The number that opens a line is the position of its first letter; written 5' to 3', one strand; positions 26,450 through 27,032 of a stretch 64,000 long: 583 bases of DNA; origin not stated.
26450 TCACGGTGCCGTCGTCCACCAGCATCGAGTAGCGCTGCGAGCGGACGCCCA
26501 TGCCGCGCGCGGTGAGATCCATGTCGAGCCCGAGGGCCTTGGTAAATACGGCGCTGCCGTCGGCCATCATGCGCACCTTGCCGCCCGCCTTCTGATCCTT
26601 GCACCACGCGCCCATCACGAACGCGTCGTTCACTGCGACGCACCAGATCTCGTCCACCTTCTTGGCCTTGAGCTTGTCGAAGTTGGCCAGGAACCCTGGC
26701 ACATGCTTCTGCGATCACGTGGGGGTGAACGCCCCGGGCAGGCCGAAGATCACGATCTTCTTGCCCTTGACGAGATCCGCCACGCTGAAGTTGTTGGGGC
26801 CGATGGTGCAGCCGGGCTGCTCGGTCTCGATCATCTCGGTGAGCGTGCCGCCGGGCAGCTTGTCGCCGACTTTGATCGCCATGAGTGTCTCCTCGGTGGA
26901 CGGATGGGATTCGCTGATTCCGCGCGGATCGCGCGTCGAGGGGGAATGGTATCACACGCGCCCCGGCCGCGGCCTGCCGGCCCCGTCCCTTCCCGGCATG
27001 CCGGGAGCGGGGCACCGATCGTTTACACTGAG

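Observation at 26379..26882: Peroxiredoxin with in-frame UGA at the catalytic Cys, plus a downstream hairpin: candidate selenocysteine peroxiredoxin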

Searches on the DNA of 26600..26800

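Call 82: search_rna_families(source=window, start=26600, end=26800, threshold=evalue, max_evalue=10)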
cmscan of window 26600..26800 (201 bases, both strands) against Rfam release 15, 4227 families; matches with E-value up to 10: 2.
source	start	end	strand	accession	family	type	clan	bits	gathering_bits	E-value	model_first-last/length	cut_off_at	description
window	26638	26703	+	RF03570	mir-8286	Gene; miRNA;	-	13.7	70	3.4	1-56/56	no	mir-8286 microRNA precursor family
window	26614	26693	+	RF03541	Flavi_ISFV_xrRNA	Cis-reg;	-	12.8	50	1.9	1-89/89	no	Insect-specific Flavivirus exoribonuclease-resistant RNA element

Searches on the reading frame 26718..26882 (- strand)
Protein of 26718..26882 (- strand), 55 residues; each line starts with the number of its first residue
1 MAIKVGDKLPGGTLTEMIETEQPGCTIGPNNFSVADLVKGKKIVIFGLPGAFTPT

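Call 12: list_cluster_members(proteins=[window:26718-26882:-, window:26382-26702:-, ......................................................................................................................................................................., window:26382-26615:-, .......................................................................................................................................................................])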
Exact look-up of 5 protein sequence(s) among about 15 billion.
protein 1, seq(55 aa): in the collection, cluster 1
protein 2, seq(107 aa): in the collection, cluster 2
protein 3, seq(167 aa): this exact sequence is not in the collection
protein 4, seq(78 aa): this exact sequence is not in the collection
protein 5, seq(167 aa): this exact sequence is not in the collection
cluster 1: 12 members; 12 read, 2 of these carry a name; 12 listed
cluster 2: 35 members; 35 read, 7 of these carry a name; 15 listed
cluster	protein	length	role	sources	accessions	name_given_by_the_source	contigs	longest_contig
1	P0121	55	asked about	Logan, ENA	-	-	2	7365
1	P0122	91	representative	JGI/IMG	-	large subunit ribosomal protein L15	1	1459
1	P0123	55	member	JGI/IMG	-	glutaredoxin/glutathione-dependent peroxiredoxin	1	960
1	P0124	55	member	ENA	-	-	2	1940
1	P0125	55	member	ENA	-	-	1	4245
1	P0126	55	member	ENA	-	-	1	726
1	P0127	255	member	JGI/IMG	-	-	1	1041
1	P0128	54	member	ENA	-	-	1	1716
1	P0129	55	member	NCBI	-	-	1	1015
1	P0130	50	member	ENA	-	-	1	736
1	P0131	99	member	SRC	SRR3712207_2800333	-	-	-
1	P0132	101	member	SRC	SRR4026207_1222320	-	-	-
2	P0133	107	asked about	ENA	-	-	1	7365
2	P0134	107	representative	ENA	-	-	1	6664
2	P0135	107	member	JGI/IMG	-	peroxiredoxin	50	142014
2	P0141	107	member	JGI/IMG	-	glutaredoxin/glutathione-dependent peroxiredoxin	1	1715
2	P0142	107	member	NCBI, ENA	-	-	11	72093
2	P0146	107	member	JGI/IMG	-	-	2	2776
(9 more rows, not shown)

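Call 15: find_encoding_contigs(protein=P0142, flank=10000, max_places=6)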
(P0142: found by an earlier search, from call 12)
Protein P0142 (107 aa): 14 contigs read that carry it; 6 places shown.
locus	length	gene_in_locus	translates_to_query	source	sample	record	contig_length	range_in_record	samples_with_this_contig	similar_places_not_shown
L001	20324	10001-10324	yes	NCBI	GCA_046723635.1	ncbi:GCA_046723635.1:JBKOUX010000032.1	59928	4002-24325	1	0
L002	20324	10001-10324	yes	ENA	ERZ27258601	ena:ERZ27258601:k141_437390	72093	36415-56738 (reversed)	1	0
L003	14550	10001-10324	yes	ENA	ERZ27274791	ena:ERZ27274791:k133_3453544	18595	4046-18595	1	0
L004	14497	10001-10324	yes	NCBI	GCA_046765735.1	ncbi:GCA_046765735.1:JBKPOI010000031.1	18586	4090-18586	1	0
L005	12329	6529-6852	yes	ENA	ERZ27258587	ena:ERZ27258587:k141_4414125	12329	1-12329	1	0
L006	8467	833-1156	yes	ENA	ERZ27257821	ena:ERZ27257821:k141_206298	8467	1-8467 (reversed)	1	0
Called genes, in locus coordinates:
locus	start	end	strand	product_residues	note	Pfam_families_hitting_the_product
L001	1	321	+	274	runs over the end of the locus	PF00561:Abhydrolase_1, PF00975:Thioesterase, PF07819:PGAP1 (weak), PF12146:Hydrolase_4, PF12697:Abhydrolase_6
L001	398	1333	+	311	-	PF00795:CN_hydrolase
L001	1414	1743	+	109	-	PF08534:Redoxin (faint), PF14595:Thioredoxin_9 (weak), PF00085:Thioredoxin, PF13098:Thioredoxin_2, PF13905:Thioredoxin_8 (faint)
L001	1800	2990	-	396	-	PF02417:Chromate_transp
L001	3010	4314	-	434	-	PF00557:Peptidase_M24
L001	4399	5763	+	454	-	PF01225:Mur_ligase, PF08245:Mur_ligase_M, PF02875:Mur_ligase_C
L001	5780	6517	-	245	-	-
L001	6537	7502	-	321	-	PF13421:Band_7_1, PF01145:Band_7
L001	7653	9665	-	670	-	PF13249:SQHop_cyclase_N, PF13243:SQHop_cyclase_C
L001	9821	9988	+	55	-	PF08534:Redoxin (weak)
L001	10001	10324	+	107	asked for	PF08534:Redoxin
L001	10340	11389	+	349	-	PF01408:GFO_IDH_MocA, PF02894:GFO_IDH_MocA_C, PF22725:GFO_IDH_MocA_C3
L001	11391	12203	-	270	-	-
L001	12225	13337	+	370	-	PF13738:Pyr_redox_3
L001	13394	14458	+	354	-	PF00296:Bac_luciferase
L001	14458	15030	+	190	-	PF03358:FMN_red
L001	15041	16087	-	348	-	PF00989:PAS, PF13188:PAS_8 (faint), PF08448:PAS_4, PF13426:PAS_9 (faint)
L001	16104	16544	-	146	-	PF00596:Aldolase_II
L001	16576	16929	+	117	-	-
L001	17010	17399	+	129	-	PF01042:Ribonuc_L-PSP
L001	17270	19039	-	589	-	-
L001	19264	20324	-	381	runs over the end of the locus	PF02771:Acyl-CoA_dh_N, PF02770:Acyl-CoA_dh_M, PF00441:Acyl-CoA_dh_1, PF08028:Acyl-CoA_dh_2 (weak)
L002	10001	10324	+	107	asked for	PF08534:Redoxin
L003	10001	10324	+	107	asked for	PF08534:Redoxin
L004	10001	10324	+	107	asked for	PF08534:Redoxin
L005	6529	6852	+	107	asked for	PF08534:Redoxin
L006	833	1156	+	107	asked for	PF08534:Redoxin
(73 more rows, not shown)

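Call 16: find_encoding_contigs(protein=P0133, flank=10000, max_places=4)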
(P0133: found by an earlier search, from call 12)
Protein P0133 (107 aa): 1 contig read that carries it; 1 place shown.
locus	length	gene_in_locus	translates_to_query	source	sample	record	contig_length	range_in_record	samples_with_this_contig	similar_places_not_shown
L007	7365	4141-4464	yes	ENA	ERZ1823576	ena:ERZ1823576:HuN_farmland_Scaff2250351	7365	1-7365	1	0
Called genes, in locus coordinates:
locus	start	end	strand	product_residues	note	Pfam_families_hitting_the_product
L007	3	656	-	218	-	?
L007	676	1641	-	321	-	PF13421:Band_7_1, PF01145:Band_7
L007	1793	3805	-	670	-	PF13249:SQHop_cyclase_N, PF13243:SQHop_cyclase_C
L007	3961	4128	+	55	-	PF08534:Redoxin (weak)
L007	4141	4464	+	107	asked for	PF08534:Redoxin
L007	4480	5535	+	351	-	PF01408:GFO_IDH_MocA, PF02894:GFO_IDH_MocA_C, PF22725:GFO_IDH_MocA_C3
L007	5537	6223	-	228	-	-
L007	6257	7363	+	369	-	?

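Call 17: find_encoding_contigs(protein=P0146, flank=3000, max_places=4)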
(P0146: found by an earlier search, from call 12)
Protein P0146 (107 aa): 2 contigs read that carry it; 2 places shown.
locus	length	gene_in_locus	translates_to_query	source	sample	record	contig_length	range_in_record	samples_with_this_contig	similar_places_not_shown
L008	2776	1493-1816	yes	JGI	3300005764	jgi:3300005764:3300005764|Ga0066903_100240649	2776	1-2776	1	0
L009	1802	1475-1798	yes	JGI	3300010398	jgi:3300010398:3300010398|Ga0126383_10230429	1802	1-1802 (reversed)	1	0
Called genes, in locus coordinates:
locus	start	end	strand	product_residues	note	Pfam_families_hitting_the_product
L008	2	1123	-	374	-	?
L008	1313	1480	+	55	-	PF08534:Redoxin (weak)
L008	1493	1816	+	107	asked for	PF08534:Redoxin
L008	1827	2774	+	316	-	?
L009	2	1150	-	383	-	?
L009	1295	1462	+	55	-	PF08534:Redoxin (weak)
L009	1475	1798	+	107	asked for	PF08534:Redoxin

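Call 18: find_encoding_contigs(protein=P0141, flank=3000, max_places=3)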
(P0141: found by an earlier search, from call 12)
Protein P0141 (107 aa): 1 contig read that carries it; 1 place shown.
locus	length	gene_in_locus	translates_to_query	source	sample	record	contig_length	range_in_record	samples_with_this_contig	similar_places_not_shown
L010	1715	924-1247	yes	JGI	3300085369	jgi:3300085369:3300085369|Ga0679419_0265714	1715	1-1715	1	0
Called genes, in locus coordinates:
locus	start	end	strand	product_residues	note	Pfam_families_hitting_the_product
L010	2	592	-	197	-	?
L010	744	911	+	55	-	PF08534:Redoxin (weak)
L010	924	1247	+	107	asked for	PF08534:Redoxin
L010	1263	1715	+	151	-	?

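Call 19: find_encoding_contigs(protein=P0126, flank=3000, max_places=3)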
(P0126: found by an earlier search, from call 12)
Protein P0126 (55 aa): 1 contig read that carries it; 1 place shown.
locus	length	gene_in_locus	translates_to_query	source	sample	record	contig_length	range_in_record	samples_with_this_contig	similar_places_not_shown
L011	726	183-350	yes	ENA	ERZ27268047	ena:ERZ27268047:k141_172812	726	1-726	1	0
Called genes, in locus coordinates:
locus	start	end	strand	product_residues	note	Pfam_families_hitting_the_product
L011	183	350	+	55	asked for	PF08534:Redoxin (weak)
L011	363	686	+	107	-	PF08534:Redoxin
